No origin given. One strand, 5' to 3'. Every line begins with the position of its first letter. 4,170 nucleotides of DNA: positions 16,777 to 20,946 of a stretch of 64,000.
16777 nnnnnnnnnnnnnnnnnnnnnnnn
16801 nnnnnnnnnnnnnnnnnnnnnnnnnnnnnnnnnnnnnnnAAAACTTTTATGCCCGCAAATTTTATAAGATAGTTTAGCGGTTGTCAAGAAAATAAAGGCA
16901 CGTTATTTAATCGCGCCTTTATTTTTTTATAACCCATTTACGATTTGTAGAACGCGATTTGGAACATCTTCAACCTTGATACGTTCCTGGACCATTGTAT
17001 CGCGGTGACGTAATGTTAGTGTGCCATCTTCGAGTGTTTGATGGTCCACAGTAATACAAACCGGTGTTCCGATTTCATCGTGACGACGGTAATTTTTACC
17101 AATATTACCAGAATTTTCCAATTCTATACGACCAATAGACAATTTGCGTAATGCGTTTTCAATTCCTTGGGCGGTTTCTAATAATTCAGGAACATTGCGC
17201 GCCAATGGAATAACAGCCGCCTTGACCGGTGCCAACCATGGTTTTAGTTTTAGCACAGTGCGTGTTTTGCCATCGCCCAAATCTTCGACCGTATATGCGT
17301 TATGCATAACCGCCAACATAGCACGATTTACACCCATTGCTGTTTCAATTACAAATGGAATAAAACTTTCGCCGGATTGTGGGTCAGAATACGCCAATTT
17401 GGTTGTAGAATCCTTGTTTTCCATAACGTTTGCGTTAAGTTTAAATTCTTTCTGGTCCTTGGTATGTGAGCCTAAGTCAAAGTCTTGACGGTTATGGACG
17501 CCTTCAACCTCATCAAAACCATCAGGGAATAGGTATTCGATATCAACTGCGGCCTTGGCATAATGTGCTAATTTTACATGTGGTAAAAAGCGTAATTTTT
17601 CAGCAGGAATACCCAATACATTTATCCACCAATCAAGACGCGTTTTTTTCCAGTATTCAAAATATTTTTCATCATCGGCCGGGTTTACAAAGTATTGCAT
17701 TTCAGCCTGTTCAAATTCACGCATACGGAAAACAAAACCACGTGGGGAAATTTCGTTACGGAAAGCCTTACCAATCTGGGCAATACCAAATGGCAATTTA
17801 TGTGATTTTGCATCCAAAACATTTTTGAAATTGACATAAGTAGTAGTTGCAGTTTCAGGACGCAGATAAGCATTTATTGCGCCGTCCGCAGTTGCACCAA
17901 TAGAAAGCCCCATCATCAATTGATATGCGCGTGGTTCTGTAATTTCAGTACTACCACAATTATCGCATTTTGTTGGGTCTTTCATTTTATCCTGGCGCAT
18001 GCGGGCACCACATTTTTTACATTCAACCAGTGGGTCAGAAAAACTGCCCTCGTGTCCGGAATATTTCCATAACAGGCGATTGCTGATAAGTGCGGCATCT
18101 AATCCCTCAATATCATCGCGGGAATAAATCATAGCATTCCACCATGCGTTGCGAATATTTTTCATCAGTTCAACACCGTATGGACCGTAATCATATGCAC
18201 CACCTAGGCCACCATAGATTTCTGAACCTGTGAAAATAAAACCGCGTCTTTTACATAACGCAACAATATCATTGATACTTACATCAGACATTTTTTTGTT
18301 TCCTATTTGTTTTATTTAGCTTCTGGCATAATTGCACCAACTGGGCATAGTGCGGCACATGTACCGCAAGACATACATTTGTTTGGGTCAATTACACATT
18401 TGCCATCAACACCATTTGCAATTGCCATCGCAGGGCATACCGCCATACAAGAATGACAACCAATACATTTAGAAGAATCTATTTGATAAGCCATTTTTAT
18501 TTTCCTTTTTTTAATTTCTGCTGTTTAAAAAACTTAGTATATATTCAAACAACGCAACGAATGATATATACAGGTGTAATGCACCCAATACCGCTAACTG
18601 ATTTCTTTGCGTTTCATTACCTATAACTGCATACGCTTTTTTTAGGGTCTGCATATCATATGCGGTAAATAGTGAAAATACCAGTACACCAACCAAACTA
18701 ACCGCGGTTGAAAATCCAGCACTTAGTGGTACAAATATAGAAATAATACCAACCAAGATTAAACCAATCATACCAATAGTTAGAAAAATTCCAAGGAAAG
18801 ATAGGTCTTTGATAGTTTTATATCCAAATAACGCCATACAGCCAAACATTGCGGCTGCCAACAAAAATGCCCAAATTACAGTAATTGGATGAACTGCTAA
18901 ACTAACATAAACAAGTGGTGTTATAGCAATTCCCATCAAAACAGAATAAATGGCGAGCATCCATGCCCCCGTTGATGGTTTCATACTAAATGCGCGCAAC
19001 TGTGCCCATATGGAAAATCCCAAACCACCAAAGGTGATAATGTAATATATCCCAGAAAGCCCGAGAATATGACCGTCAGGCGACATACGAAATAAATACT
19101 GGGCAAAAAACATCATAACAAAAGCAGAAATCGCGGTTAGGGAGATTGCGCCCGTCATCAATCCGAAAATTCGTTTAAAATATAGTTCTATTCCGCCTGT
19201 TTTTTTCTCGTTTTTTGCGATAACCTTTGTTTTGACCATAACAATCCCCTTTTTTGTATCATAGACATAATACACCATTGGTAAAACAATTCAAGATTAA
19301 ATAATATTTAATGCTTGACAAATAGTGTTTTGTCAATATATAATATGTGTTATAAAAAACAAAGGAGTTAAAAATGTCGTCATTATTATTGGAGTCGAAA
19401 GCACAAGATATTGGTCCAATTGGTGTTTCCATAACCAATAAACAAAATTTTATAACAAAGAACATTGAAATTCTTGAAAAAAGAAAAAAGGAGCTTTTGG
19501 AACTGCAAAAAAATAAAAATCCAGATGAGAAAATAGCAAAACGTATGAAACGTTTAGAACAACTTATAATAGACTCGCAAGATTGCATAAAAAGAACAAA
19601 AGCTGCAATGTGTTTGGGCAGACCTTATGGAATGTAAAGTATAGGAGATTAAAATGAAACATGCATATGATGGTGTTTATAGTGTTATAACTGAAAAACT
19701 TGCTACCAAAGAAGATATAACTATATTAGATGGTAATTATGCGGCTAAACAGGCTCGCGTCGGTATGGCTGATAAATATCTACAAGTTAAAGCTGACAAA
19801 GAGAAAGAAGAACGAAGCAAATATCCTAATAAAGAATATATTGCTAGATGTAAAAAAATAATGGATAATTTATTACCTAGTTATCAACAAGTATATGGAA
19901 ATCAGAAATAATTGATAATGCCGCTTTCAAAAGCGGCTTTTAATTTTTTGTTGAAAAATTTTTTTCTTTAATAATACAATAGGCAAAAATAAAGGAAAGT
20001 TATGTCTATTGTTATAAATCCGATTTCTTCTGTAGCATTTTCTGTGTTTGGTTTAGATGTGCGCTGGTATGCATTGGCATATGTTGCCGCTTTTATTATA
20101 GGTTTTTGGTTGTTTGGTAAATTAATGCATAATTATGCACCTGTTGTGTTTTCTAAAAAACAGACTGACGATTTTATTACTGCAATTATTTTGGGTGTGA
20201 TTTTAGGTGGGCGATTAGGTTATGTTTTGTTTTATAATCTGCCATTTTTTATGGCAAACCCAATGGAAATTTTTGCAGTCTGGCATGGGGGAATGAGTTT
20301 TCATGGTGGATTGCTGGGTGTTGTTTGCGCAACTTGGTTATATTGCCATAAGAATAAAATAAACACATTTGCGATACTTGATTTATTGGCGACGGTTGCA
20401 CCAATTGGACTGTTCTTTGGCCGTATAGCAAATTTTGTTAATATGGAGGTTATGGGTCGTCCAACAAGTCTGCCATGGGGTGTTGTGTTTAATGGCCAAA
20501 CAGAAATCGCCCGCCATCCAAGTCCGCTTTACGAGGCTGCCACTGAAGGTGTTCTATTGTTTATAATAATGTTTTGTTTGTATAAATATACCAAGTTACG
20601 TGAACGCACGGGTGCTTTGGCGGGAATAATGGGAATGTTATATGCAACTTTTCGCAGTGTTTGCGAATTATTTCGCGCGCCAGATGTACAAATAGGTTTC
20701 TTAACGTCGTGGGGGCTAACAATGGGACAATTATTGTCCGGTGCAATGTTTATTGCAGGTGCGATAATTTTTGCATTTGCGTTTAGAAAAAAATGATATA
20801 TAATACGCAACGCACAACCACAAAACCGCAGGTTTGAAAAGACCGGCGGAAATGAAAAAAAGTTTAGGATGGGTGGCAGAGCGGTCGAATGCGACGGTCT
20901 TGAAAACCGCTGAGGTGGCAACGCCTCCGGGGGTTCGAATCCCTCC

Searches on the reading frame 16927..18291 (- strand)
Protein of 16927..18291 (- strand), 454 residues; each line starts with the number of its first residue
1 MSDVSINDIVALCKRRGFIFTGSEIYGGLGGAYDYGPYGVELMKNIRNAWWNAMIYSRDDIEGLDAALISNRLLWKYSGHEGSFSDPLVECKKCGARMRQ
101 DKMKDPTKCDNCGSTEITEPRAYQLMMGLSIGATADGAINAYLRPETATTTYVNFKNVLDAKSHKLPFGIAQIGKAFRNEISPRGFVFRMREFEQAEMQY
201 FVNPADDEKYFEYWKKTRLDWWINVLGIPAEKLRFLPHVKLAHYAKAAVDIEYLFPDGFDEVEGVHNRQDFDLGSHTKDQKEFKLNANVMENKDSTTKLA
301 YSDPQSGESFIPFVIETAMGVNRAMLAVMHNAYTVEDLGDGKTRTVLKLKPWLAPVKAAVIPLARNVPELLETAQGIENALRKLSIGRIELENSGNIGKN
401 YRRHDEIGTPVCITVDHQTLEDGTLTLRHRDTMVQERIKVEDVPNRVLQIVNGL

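Call 58: search_protein_families(library=pfam, proteins=[window:16927-18291:-], max_evalue=0.00001)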
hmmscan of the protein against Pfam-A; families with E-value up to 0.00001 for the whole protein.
window:16927-18291:- (454 aa): 2 families
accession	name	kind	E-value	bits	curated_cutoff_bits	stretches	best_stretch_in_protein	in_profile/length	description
PF03129.25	HGTP_anticodon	-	7.7e-21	74.5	21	1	357-448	1-92/94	Anticodon binding domain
PF00587.30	tRNA-synt_2b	-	5.3e-14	53.1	29.3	1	140-330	10-177/179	tRNA synthetase class II core domain (G, H, P, S and T)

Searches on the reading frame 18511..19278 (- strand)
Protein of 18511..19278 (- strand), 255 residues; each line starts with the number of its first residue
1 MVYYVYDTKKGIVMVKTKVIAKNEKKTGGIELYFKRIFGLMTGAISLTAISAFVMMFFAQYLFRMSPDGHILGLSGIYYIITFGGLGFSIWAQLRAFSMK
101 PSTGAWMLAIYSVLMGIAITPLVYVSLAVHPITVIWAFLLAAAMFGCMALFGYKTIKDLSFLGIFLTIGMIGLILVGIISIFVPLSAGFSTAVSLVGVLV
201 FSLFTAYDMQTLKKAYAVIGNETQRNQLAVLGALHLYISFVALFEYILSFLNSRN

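Call 58: search_protein_families(library=pfam, proteins=[window:18511-19278:-], max_evalue=0.00001)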
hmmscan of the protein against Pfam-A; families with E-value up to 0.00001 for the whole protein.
window:18511-19278:- (255 aa): 1 family
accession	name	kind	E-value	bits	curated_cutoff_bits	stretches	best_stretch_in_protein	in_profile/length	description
PF01027.25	Bax1-I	-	1.8e-38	132.8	34.1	1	33-251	3-207/207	Inhibitor of apoptosis-promoting Bax1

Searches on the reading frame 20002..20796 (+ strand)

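Call 58: search_protein_families(library=pfam, proteins=[window:20002-20796:+], max_evalue=0.00001)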
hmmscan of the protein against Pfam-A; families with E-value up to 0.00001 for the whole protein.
window:20002-20796:+ (264 aa): 1 family
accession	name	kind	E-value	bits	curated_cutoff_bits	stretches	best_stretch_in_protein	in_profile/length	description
PF01790.23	LGT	-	1.5e-69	234.4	24.9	1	11-258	2-239/240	Prolipoprotein diacylglyceryl transferase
